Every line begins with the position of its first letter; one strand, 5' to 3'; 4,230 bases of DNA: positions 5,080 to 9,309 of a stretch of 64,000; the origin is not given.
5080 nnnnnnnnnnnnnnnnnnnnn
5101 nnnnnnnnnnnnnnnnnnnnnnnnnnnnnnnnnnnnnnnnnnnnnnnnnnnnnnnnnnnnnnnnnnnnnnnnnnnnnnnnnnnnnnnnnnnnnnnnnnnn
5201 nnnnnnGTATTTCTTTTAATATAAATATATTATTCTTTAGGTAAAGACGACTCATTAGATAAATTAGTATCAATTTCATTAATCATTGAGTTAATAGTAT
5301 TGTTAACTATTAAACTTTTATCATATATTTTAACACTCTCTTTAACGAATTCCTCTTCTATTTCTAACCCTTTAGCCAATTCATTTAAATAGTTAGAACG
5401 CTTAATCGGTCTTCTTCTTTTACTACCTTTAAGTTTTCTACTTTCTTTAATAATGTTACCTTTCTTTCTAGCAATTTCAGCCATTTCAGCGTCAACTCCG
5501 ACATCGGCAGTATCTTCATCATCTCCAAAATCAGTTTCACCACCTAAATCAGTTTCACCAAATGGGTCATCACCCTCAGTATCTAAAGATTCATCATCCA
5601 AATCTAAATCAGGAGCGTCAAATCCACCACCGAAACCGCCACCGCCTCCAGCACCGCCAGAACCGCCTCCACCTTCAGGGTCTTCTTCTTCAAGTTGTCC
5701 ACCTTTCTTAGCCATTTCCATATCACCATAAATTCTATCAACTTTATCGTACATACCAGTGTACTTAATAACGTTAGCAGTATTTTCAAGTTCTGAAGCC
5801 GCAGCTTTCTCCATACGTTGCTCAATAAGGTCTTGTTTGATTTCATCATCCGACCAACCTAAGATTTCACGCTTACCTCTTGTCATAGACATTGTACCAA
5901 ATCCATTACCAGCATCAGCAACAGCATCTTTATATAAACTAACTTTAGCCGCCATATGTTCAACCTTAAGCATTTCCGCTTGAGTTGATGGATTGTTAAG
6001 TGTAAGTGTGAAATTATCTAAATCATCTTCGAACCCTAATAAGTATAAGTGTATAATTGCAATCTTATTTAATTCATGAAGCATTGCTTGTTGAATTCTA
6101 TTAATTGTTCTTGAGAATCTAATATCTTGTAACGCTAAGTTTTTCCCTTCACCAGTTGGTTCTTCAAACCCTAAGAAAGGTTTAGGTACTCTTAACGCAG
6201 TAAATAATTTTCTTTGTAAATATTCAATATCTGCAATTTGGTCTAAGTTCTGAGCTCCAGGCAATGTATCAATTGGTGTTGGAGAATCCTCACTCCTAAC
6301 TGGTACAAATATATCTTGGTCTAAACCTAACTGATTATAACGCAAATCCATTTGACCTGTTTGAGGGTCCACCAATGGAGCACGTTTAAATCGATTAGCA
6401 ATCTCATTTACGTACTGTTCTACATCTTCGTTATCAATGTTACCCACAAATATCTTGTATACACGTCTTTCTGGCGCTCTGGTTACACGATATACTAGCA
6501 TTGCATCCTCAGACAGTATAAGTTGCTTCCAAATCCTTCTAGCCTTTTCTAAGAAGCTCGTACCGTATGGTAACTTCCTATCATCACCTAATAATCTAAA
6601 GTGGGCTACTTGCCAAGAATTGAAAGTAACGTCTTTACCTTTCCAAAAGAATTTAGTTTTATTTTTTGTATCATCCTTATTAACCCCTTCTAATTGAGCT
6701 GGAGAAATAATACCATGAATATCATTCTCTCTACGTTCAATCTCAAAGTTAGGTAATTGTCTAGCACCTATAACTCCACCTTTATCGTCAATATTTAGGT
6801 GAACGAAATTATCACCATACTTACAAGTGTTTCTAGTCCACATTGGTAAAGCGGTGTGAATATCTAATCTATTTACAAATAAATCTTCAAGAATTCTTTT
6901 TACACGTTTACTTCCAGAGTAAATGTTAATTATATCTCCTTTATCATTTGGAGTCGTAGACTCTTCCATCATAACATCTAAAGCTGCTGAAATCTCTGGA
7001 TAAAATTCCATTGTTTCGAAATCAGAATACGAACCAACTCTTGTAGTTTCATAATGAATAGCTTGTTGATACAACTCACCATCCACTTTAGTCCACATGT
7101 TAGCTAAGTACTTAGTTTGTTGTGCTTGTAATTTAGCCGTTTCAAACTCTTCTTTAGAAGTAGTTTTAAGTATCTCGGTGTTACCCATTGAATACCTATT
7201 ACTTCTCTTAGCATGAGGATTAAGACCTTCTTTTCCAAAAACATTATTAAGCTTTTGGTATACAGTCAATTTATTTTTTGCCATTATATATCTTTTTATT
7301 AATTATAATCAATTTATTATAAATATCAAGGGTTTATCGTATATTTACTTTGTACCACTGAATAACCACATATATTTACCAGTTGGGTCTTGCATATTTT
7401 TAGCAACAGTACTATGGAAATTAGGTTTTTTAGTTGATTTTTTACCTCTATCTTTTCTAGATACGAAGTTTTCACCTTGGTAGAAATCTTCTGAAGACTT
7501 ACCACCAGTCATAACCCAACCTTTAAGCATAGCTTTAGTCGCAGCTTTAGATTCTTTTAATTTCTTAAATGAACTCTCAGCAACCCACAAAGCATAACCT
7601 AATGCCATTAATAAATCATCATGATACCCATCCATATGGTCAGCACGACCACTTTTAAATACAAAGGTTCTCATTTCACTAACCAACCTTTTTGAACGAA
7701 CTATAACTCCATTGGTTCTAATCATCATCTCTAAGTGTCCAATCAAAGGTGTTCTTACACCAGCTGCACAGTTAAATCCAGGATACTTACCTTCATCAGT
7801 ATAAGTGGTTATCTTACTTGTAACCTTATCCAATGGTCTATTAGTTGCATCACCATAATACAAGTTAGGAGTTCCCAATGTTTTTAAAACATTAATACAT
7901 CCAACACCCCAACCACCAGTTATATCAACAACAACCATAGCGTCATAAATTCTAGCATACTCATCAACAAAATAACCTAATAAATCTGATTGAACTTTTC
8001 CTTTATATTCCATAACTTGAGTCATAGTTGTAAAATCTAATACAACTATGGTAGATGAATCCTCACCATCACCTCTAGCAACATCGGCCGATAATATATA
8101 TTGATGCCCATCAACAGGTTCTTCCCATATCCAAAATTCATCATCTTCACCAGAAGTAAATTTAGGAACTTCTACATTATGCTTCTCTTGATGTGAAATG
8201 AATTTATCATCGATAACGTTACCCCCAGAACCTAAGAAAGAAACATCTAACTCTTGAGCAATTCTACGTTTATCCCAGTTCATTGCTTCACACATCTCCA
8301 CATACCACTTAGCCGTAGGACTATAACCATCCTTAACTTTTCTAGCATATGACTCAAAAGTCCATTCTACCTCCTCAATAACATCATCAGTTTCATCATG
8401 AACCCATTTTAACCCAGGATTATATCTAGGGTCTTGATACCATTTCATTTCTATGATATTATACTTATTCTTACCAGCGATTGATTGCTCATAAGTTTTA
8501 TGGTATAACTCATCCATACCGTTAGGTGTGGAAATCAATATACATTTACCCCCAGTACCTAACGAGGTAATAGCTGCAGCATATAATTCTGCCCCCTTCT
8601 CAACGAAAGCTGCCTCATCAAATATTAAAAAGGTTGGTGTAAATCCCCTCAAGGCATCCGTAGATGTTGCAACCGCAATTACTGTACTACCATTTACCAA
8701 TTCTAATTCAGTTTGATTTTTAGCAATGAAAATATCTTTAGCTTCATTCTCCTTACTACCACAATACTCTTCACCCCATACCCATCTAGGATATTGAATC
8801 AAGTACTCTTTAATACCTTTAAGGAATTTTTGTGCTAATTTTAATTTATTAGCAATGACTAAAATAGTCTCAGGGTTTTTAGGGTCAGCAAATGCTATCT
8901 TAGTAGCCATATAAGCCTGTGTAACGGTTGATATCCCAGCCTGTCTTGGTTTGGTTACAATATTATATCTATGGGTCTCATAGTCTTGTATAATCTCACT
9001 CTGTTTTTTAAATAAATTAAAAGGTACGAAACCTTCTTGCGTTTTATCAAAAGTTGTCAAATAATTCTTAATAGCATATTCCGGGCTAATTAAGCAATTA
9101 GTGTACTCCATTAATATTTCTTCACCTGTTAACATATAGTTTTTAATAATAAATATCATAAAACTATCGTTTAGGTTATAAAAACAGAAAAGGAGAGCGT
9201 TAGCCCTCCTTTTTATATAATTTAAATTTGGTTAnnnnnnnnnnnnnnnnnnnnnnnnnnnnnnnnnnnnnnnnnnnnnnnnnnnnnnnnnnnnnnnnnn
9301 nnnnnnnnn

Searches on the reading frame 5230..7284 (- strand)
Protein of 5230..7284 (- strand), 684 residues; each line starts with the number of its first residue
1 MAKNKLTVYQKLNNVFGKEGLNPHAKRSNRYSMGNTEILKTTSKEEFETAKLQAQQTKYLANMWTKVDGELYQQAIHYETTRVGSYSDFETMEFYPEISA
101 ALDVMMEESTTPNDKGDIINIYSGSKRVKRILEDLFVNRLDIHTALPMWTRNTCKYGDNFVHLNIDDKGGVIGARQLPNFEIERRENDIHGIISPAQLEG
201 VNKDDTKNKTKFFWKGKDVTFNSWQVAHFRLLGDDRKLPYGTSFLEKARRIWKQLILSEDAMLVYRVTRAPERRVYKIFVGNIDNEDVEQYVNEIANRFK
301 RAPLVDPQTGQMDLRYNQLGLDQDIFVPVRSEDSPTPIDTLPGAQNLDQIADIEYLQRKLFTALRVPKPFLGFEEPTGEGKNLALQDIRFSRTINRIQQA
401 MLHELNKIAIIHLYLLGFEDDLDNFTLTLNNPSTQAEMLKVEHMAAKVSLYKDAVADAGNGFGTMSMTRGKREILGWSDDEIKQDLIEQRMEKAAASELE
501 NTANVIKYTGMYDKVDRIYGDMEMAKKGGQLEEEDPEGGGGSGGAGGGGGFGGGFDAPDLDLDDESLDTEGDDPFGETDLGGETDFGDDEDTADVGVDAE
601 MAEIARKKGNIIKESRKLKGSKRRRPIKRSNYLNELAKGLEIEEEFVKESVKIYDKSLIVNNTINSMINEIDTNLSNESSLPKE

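Call 11: search_protein_families(library=phrogs, proteins=[window:5230-7284:-], max_evalue=0.001)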
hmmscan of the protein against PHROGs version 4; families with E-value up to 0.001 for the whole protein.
window:5230-7284:- (684 aa): 3 families
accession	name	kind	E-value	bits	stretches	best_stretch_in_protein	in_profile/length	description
phrog_213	-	head and packaging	3.5e-64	218.3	1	42-497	20-504/528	portal protein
phrog_1497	-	head and packaging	1.3e-11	45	1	239-414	252-428/549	portal protein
phrog_19480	-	head and packaging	0.00062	19.1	0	221-371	213-343/737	head morphogenesis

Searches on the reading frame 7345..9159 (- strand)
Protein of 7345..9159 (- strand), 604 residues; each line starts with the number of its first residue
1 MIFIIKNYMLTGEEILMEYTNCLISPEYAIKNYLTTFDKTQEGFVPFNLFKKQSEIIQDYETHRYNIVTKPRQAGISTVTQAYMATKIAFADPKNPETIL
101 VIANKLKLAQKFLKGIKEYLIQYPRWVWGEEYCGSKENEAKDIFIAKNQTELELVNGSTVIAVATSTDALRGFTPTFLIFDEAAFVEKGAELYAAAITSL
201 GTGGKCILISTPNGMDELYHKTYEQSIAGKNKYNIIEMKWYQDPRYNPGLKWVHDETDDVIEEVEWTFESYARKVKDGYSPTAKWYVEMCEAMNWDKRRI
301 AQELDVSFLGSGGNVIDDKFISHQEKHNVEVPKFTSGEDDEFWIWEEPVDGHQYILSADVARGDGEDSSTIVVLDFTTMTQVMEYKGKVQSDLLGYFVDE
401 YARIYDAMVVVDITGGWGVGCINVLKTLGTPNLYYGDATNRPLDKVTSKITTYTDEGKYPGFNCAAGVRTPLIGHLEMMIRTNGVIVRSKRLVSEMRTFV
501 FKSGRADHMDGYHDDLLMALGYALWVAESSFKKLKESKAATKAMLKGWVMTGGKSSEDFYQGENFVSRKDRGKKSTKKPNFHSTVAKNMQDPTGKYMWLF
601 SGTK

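Call 11: search_protein_families(library=phrogs, proteins=[window:7345-9159:-], max_evalue=0.001)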
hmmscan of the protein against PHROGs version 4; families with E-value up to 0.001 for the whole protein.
window:7345-9159:- (604 aa): 8 families
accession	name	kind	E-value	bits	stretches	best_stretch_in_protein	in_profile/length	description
phrog_2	-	head and packaging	5.7e-41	142.1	1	33-563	256-630/807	terminase large subunit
phrog_5989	-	head and packaging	9e-26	91.8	1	13-262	108-323/347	terminase large subunit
phrog_36964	-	head and packaging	9.2e-13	48.1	1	97-387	452-706/890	terminase large subunit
phrog_7579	-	head and packaging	6.2e-10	39.7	1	65-229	19-164/239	terminase large subunit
phrog_9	-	head and packaging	6.3e-10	39.5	1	68-271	228-407/812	terminase large subunit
phrog_675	-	head and packaging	5.4e-08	32.6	1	30-226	34-205/576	terminase large subunit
phrog_24361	-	head and packaging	1.2e-07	32.7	1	383-524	2-135/162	terminase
phrog_38407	-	unknown function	1e-05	25.6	1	343-520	171-341/370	-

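Call 38: search_dna_similar(query=window:7345-9159:-, collection=phages, mode=protein, max_rows=12)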
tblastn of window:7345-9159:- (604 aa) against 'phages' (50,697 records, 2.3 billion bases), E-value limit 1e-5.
Records with a match: 2648; places in all: 2656; records where one place covers at least 80% of the query: 1845.
Best place of each record, by identity: <60% 2648.
By first word of the organism name: Escherichia 658; Synechococcus 378; Klebsiella 331; Vibrio 244; Salmonella 198; Shigella 88; Aeromonas 80; Acinetobacter 71; Cyanophage 61; Enterobacter 59; and 65 more.
By host as written in the record: - 562; Escherichia coli 274; Klebsiella pneumoniae 114; Synechococcus 107; Synechococcus sp. 38; Escherichia coli O157:H7 38; Salmonella enterica 29; Synechococcus sp. WH7803 28; and 569 more.
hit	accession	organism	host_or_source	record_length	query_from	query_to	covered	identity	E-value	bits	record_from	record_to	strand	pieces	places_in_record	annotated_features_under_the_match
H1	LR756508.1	uncultured phage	metagenomic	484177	13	559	91%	32.1%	3e-69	250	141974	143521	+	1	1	record has no annotation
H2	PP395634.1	Microcystis phage Mel-JY01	Microcystis elabens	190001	18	553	89%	30.1%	8e-66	239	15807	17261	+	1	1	large terminase protein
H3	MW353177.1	Flavobacterium phage vB_FspM_immuto_13-6C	Flavobacterium sp. LMO8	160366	15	549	89%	30.2%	5e-66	240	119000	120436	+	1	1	terminase large subunit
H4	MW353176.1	Flavobacterium phage vB_FspM_immuto_3-5A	Flavobacterium sp. LMO8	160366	15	549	89%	30.2%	1e-65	239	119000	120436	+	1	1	terminase large subunit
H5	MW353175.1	Flavobacterium phage vB_FspM_immuto_2-6A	Flavobacterium sp. LMO8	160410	15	549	89%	30.2%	1e-65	239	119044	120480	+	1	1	terminase large subunit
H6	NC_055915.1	Flavobacterium phage vB_FspM_immuto_2-6A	Flavobacterium sp. LMO8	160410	15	549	89%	30.2%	1e-65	239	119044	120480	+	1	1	terminase large subunit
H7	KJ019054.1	Synechococcus phage ACG-2014e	-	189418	18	536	86%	28.1%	6e-39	159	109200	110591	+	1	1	terminase large subunit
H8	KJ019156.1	Synechococcus phage ACG-2014e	-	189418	18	536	86%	28.1%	6e-39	159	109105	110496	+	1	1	terminase large subunit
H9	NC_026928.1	Synechococcus phage ACG-2014e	-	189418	18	536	86%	28.1%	6e-39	159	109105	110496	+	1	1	terminase large subunit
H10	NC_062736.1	Synechococcus phage ACG-2014e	-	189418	18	536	86%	28.1%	6e-39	159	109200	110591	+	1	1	terminase large subunit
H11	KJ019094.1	Synechococcus phage ACG-2014e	-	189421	18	536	86%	28.1%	6e-39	159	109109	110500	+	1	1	terminase large subunit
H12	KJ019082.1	Synechococcus phage ACG-2014i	-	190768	18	536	86%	28.1%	6e-39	159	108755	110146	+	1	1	terminase large subunit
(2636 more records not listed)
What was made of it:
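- Tried and rejected: TerL is only about 30% identical to T4-like phages (call 38), so there is no cultured relative.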
